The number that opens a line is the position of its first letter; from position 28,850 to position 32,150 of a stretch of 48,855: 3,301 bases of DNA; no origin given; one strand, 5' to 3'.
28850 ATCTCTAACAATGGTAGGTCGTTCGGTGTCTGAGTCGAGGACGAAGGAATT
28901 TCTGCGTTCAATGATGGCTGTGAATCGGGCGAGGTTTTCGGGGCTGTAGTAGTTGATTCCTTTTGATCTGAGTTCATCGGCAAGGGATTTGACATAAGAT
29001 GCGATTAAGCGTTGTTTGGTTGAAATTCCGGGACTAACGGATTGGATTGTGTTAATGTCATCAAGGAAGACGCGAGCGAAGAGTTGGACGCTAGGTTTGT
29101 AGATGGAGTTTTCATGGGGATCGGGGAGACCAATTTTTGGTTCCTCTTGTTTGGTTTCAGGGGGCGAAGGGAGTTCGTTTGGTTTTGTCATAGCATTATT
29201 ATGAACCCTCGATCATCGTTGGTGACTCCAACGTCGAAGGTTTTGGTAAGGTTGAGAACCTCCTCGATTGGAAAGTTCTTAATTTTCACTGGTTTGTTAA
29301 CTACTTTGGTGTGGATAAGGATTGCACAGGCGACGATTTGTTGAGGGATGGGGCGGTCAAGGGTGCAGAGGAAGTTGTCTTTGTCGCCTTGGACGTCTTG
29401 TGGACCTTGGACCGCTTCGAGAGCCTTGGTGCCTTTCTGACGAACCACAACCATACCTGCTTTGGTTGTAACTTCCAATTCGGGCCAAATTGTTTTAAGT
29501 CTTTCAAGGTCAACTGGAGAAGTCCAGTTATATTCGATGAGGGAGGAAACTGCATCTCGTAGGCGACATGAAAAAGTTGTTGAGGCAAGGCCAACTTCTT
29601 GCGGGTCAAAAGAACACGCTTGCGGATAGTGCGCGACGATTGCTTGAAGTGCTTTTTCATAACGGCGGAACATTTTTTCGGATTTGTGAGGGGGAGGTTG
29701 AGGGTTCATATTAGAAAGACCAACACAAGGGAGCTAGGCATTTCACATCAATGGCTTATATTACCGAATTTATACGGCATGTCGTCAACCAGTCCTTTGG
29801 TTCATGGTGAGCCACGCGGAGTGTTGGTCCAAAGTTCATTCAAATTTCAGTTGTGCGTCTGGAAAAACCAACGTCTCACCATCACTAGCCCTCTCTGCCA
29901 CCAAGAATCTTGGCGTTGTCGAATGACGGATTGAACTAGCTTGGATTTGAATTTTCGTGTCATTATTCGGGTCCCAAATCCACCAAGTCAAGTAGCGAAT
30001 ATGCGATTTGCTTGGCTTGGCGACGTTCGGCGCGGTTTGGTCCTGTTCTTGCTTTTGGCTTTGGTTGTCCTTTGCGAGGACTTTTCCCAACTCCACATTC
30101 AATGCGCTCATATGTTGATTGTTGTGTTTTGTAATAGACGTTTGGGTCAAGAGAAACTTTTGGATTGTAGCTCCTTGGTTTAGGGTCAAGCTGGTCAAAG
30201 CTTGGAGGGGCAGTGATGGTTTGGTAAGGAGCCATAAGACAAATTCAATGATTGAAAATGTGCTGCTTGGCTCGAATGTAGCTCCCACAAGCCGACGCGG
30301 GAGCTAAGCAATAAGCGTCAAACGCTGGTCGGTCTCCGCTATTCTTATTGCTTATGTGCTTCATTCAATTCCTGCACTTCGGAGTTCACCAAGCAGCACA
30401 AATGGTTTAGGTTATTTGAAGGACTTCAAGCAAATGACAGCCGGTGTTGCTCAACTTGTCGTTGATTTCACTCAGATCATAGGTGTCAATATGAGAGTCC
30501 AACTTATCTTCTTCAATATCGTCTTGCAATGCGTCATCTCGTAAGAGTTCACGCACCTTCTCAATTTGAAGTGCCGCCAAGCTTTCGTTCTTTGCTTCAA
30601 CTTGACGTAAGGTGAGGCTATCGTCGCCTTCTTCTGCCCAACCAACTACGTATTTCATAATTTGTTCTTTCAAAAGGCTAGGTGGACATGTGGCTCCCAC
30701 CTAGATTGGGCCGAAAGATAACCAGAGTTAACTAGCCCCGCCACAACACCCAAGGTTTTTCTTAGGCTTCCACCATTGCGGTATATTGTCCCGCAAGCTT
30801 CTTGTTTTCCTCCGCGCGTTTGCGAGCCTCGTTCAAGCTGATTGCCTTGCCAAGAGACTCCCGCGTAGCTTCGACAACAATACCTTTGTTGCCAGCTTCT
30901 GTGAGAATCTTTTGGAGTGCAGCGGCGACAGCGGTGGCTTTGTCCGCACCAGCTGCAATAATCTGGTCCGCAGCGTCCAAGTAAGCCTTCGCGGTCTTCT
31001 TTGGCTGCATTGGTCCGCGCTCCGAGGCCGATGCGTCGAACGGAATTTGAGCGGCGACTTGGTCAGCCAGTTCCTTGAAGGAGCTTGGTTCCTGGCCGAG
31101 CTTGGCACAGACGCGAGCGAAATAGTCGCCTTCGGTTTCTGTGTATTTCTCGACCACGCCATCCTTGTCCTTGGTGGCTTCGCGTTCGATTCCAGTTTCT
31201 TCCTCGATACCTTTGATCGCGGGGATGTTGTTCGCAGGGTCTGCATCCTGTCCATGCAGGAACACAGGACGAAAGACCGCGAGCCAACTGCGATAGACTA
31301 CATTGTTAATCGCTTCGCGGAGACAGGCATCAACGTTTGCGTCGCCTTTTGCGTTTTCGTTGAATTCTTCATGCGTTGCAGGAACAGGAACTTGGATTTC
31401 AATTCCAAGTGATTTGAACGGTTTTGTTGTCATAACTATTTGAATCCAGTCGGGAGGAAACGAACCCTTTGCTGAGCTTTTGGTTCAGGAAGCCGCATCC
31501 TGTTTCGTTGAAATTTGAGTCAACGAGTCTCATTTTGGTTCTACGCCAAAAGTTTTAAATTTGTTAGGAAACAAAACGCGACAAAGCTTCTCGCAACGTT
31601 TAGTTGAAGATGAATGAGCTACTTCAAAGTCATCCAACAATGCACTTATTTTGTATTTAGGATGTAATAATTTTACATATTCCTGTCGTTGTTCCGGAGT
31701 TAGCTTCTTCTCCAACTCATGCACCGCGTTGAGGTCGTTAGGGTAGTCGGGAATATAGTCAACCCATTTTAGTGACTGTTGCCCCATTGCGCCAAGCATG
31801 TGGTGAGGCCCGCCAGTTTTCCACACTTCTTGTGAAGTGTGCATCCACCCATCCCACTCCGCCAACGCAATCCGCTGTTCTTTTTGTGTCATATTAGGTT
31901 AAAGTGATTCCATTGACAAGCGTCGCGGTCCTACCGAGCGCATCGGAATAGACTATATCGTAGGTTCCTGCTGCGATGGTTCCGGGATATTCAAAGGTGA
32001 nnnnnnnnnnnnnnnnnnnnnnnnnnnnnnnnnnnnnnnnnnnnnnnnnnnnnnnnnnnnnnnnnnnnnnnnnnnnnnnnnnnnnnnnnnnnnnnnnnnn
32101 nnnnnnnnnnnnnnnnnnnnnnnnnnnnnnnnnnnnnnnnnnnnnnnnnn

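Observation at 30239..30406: Gene-free 140-nt segment closed by a perfect 12-bp inverted repeat, adjacent to the only motif copy that points against its neighbours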

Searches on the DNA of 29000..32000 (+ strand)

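Call 6: search_dna_similar(query=window:29000-32000:+, collection=phages, mode=near)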
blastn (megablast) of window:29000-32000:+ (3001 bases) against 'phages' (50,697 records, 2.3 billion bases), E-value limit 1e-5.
No match.

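Call 9: search_rna_families(source=window, start=30100, end=30550, threshold=evalue, max_evalue=10, show_alignments=3)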
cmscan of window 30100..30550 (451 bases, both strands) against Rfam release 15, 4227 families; matches with E-value up to 10: 3.
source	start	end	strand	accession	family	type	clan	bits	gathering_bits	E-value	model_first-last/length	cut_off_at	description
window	30222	30280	+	RF00788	mir-287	Gene; miRNA;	-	15.6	80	1.8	1-73/73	no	mir-287 microRNA precursor family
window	30348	30431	-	RF00656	mir-205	Gene; miRNA;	-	12.7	55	5.1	1-75/75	no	mir-205 microRNA precursor family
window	30349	30413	-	RF01933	bxd_5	Gene; lncRNA;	-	11.2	50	4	1-57/57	no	Bithoraxoid conserved region 5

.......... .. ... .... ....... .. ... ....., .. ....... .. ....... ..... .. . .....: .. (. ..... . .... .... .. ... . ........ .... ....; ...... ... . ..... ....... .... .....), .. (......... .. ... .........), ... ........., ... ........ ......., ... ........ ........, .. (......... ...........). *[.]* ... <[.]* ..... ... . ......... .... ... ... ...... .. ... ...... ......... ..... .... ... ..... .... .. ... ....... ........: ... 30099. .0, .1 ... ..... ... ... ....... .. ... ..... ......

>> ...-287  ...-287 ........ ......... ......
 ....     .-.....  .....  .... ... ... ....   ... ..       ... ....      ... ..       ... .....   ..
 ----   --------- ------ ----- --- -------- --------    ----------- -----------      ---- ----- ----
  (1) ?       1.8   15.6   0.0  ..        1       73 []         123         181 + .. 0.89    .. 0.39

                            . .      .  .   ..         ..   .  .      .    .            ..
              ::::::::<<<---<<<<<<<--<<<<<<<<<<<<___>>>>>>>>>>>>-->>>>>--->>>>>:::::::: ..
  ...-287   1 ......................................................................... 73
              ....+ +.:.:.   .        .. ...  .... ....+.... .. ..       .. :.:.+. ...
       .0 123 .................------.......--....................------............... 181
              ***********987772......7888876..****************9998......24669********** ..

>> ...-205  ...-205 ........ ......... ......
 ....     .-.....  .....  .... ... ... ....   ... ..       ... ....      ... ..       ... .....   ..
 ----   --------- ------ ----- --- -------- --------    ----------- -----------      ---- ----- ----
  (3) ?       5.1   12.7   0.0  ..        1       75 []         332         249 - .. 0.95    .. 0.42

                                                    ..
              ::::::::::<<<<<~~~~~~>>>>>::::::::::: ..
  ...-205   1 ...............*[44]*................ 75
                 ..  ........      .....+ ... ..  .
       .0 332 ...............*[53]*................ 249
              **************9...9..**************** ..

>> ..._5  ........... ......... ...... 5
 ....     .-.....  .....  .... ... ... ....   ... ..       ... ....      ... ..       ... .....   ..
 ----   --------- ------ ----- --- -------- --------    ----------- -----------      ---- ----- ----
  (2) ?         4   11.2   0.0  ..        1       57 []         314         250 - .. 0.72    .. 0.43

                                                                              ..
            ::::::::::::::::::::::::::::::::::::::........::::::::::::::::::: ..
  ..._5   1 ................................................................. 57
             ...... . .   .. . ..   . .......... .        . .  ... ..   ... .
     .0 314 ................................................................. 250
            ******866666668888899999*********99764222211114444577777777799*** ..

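Call 35: search_rna_families(sources=[L011, L013, L016, L018, L021, L022, L023, L024, L027, L006, L007, L008, L014, L020, L025, L028], threshold=gathering)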
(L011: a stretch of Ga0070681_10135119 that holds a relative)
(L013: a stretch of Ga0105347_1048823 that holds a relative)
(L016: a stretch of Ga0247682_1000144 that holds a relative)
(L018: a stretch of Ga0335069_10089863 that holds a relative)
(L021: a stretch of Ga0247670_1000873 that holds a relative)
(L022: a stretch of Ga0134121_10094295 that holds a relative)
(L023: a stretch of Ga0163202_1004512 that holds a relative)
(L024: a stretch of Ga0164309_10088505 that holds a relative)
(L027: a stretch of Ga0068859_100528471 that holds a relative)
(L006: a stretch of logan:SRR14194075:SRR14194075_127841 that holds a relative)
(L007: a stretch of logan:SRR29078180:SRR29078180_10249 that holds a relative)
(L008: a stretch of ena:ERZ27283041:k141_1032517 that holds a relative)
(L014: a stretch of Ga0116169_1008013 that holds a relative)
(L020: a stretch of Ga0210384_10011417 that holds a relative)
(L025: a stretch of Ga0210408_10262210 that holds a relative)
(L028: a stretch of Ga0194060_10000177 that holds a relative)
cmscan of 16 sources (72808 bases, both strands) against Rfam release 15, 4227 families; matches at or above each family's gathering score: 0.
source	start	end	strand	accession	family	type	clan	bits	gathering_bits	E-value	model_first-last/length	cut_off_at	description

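Call 46: search_rna_families(sources=[L040, L023, L028, L014, L013], threshold=evalue, max_evalue=1, show_alignments=3)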
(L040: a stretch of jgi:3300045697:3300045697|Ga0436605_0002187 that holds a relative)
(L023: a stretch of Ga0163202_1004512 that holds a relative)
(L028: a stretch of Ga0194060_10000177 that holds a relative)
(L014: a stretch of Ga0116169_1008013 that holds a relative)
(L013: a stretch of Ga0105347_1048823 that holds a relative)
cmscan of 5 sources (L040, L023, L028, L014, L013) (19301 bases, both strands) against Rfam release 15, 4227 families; matches with E-value up to 1: 4.
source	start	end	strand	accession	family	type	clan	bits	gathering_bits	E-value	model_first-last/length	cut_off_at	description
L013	1038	1179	+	RF00005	tRNA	Gene; tRNA;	CL00001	31.2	29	0.0046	1-71/71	no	tRNA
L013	117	160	-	RF01307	sR55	Gene; snRNA; snoRNA; CD-box;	-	24.5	35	0.028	1-65/65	no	Small nucleolar RNA sR55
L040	2186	2271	+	RF02248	Six3os1_3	Gene; lncRNA;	-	20.5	40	0.16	1-75/75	no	Six3os1 conserved region 3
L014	4123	4180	+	RF01122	sR39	Gene; snRNA; snoRNA; CD-box;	-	18.5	50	0.95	1-56/56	no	Small nucleolar RNA sR39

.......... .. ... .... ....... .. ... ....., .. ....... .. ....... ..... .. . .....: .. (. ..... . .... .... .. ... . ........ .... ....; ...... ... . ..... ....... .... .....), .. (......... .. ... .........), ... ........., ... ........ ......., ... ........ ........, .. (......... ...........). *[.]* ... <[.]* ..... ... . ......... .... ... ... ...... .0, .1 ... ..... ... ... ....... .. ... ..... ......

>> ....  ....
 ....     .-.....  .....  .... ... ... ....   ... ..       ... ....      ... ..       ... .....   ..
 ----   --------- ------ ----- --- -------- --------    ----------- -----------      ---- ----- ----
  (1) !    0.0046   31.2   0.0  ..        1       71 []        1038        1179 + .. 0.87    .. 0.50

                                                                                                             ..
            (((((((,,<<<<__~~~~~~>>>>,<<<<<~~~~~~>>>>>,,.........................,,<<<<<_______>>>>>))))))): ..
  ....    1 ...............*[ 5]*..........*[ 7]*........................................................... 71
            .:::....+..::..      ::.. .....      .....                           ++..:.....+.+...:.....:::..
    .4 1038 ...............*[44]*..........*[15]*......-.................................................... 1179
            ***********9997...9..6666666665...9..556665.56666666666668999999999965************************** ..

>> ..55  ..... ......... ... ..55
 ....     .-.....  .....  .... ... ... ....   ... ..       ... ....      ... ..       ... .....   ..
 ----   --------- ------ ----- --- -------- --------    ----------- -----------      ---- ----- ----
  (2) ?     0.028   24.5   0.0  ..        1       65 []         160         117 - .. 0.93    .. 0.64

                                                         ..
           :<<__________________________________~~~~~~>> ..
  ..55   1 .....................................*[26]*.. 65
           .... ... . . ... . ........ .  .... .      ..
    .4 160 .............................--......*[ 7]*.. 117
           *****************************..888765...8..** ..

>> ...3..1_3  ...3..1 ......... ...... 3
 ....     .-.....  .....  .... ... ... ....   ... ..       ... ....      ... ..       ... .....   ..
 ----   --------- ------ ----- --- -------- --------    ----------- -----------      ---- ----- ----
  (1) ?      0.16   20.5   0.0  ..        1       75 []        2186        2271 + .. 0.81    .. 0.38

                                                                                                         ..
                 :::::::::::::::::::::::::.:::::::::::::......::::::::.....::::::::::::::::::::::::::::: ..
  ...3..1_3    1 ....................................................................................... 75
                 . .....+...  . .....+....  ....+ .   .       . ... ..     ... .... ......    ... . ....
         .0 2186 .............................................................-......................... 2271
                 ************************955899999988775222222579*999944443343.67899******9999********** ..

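Call 54: search_dna_similar(query=window:30255-30404:+, collection=phages, mode=distant, max_evalue=1)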
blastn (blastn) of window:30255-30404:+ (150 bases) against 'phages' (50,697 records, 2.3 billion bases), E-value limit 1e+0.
No match.

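Call 63: build_rna_model(alignment_id=A6, structure=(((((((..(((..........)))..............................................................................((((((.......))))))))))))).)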
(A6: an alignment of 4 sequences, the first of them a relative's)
Model R1 built from alignment A6 (4 sequences, 130 columns); structure: as given.
model positions 115; base pairs 16; branch points 1; effective number of sequences 2.86; information 0.59 bits per position. Calibrated on 0.2 Mb of random sequence (short: E-values are rough).
structure used (alignment columns):
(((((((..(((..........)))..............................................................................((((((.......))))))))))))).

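Call 64: search_with_rna_model(model_id=R1, sources=[window, L006, L007, L008, L011, L012, L013, L014, L016, L018, L019, L020, L021, L022, L023, L024, L025, L026, L027, L028, L029, L030, L031, L032, L033, L034, L035, L038, L040, L042, L044, L045, L046, L047, L054], max_evalue=10, make_alignment=true)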
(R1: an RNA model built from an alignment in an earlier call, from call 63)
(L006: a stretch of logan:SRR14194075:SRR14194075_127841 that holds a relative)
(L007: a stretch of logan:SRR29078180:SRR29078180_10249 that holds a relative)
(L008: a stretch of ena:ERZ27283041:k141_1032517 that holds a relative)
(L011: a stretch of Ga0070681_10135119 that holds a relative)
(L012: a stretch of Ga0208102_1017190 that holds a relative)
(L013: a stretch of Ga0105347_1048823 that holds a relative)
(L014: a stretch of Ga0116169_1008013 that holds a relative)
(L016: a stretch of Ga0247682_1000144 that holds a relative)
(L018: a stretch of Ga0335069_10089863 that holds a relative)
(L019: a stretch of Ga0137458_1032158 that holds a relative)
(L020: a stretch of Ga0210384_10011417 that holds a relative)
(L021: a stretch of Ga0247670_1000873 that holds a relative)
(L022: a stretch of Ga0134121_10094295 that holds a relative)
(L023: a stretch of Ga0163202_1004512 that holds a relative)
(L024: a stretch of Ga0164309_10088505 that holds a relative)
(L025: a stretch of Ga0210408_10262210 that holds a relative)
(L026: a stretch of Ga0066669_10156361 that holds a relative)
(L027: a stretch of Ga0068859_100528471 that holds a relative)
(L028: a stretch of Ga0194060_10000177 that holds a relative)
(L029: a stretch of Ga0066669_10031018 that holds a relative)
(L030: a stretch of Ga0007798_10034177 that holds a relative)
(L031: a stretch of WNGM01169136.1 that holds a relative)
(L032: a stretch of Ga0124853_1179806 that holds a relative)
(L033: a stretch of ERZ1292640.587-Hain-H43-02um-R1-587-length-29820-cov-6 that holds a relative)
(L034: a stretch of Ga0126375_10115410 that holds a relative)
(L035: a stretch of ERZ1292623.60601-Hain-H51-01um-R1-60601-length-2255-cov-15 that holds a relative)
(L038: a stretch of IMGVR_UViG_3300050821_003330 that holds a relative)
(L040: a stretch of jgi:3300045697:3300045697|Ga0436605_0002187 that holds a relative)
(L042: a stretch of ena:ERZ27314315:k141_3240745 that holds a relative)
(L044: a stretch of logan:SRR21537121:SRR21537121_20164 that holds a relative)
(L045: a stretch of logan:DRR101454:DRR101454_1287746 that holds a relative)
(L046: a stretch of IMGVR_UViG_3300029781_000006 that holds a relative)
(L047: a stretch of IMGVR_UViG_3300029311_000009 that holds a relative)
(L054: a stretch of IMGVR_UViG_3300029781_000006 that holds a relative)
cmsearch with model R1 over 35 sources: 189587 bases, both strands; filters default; matches with E-value up to 10: 10.
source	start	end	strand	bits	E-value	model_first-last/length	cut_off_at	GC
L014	2342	2441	+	99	1.3e-20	1-115/115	no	0.54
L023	2294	2418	+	97.1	3.6e-20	1-115/115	no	0.52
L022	1926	2038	+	96.7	4.4e-20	1-115/115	no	0.53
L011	2086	2186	+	89.8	1.8e-18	1-115/115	no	0.51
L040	1789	1916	+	34.5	1.5e-05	1-115/115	no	0.49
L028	5017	5111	+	29.7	0.00019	1-115/115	no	0.46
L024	1701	1822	+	29.4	0.00024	1-115/115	no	0.49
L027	916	1037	+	24.7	0.0029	1-115/115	no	0.49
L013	1038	1179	+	21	0.021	1-115/115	no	0.5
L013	256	283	+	12.9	1.7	80-107/115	no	0.43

Alignment A7: 10 matches aligned to the model, 197 columns, each read 5' to 3' on its own strand. Consensus structure (alignment columns), stored with it:
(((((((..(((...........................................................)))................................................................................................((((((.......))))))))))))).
